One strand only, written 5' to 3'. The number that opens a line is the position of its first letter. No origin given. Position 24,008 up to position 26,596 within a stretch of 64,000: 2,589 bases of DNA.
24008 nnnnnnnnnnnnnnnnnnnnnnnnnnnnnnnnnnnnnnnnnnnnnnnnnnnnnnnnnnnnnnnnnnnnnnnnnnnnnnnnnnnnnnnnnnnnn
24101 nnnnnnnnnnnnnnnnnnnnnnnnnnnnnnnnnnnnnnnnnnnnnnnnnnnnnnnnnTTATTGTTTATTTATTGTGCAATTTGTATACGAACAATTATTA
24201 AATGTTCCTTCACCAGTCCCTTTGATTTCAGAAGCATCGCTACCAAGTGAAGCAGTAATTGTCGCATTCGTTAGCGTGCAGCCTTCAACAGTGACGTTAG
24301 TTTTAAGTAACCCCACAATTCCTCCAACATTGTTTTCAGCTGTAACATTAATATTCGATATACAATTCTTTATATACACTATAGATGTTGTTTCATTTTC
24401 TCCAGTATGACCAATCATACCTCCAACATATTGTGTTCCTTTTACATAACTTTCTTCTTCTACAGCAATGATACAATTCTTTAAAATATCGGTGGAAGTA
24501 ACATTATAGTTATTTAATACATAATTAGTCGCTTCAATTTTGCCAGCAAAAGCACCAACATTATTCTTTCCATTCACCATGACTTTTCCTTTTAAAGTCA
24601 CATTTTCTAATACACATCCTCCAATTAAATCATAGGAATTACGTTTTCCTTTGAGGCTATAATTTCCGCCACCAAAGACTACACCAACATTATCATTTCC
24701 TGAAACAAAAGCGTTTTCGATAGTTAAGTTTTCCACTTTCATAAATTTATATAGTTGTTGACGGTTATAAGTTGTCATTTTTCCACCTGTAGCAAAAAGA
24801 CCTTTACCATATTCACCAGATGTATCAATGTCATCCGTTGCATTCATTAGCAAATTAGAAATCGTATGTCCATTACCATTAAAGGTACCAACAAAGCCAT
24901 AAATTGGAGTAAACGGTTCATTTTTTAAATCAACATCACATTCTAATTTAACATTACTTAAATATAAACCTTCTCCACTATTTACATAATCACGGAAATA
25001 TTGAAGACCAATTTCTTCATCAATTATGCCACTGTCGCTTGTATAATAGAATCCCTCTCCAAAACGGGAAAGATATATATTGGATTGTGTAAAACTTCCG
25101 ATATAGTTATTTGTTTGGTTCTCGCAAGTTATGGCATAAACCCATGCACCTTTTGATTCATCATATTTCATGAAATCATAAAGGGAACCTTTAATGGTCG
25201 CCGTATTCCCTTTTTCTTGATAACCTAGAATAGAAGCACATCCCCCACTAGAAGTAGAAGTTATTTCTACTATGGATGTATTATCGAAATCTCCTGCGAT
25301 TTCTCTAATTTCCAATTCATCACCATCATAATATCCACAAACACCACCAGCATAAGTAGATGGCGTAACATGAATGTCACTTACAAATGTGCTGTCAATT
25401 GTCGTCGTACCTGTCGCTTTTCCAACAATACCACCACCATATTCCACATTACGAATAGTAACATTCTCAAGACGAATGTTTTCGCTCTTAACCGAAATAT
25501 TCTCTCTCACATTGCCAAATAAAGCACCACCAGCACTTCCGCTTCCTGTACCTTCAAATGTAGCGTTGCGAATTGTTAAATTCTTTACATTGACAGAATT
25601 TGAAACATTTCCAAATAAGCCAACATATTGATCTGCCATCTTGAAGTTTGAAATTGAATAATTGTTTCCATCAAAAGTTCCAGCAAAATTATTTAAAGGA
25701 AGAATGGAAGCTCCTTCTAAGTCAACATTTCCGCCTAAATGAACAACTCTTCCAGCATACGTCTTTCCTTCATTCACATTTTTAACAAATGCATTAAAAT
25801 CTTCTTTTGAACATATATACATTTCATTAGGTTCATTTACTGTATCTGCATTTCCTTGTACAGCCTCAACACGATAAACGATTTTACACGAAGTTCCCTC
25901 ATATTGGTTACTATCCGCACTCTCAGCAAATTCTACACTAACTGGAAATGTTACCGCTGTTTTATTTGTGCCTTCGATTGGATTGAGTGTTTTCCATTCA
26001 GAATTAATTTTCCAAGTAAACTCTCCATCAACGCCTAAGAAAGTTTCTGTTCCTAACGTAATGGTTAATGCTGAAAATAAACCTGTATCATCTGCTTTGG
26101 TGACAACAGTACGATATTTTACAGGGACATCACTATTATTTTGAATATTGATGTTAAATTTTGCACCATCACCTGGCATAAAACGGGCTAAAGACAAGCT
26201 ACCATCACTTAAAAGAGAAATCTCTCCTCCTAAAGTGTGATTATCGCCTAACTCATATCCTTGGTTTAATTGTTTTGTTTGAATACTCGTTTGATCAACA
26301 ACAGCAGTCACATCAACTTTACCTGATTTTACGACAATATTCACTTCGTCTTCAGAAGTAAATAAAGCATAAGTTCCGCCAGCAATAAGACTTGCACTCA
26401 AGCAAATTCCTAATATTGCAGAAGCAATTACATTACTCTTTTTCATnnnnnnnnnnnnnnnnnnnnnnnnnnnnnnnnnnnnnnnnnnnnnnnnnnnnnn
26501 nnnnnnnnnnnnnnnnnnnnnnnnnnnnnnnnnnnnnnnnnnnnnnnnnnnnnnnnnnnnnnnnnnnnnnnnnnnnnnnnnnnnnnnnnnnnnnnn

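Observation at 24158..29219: Five-gene SipW-dependent TasA/camelysin-like surface-fibre operon of atypical composition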

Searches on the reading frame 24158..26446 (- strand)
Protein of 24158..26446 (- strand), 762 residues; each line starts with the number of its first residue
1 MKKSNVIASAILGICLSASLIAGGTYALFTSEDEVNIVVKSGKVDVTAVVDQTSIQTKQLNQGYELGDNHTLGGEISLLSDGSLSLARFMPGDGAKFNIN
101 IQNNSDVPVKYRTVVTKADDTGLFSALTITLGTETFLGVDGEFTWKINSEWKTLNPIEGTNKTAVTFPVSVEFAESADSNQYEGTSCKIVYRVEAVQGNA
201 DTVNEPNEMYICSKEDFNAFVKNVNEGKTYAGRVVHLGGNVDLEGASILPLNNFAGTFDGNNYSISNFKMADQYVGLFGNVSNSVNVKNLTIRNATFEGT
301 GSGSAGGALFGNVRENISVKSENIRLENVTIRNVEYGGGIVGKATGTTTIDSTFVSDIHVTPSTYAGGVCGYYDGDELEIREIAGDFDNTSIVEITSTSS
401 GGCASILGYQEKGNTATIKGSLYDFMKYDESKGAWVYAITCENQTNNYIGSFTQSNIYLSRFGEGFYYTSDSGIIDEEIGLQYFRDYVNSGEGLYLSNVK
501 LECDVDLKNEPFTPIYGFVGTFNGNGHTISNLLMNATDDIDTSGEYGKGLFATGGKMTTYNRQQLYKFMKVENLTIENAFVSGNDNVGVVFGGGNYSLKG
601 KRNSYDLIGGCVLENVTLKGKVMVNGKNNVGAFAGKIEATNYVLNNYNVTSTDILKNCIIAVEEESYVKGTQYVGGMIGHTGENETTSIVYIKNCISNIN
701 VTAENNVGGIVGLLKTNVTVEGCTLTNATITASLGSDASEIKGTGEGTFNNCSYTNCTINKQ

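Call 3: search_protein_families(library=pfam, proteins=[window:24158-26446:-], max_evalue=1)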
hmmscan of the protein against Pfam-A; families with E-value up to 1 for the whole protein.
window:24158-26446:- (762 aa): 1 family
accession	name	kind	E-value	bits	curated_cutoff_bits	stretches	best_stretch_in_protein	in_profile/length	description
PF12389.13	Peptidase_M73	-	3.1e-07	30.9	22.5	1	7-200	6-194/196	Camelysin metallo-endopeptidase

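Call 4: search_protein_families(library=ncbifam, proteins=[window:24158-26446:-], max_evalue=1)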
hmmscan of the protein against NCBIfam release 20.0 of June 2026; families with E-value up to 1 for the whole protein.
window:24158-26446:- (762 aa): 2 families
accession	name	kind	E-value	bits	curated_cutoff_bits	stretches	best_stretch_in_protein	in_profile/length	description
TIGR04088.1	cognate_SipW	domain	3e-05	24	19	1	12-43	2-33/34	SipW-dependent-type signal peptide-containing protein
NF046066.1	BioflmMtrxTasA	equivalog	0.00027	20.5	450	1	7-76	11-76/264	biofilm matrix protein TasA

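Call 32: search_solved_structures(query=window:24158-26446:-, max_evalue=1, show_alignments=1)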
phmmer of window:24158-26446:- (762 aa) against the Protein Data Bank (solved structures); distinct sequences matched with E-value up to 1: 0.

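Call 61: list_cluster_members(proteins=[P0001, P0004, window:24158-26446:-])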
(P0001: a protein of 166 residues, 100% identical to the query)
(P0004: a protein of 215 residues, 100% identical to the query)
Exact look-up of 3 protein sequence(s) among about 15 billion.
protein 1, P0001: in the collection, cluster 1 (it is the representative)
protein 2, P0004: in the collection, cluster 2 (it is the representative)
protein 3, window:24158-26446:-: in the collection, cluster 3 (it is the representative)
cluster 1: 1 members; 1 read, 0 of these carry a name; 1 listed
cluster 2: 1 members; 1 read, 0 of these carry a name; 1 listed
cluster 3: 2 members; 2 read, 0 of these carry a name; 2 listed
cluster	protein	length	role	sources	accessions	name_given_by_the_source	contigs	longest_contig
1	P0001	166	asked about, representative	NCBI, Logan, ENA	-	-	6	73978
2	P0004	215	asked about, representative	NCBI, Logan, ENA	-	-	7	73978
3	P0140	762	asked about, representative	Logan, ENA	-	-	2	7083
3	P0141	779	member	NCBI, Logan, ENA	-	-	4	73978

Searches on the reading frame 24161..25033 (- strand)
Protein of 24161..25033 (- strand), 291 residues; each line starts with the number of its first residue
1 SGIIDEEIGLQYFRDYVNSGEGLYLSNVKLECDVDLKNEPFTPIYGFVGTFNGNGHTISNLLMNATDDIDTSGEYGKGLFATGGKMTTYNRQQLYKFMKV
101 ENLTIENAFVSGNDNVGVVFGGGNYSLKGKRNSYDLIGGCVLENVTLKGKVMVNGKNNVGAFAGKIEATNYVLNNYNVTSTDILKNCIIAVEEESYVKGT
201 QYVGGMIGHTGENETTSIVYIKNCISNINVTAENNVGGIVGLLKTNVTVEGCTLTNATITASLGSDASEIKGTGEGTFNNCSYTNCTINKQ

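Call 33: search_protein_families(library=pfam, proteins=[window:24161-25033:-], max_evalue=10)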
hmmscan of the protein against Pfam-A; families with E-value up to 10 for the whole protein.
seq(291 aa): 0 families

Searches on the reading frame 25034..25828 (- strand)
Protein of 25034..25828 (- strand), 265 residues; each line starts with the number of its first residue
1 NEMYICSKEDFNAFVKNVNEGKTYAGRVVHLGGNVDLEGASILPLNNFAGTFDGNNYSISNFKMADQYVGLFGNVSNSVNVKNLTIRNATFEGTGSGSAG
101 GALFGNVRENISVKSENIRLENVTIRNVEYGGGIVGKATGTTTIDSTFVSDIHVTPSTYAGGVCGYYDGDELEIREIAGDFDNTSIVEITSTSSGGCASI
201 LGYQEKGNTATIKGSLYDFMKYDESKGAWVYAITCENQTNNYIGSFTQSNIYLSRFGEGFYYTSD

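Call 33: search_protein_families(library=pfam, proteins=[window:25034-25828:-], max_evalue=10)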
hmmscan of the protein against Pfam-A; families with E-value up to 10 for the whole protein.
seq(265 aa): 2 families
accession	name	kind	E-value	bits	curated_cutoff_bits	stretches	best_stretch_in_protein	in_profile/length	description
PF07581.17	Glug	-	0.19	12.6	20.5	2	130-149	4-24/28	The GLUG motif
PF20585.4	Pectate_lyase_5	-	2.2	8.9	24.3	1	52-124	52-118/126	Putative pectate lyase-like adhesive domain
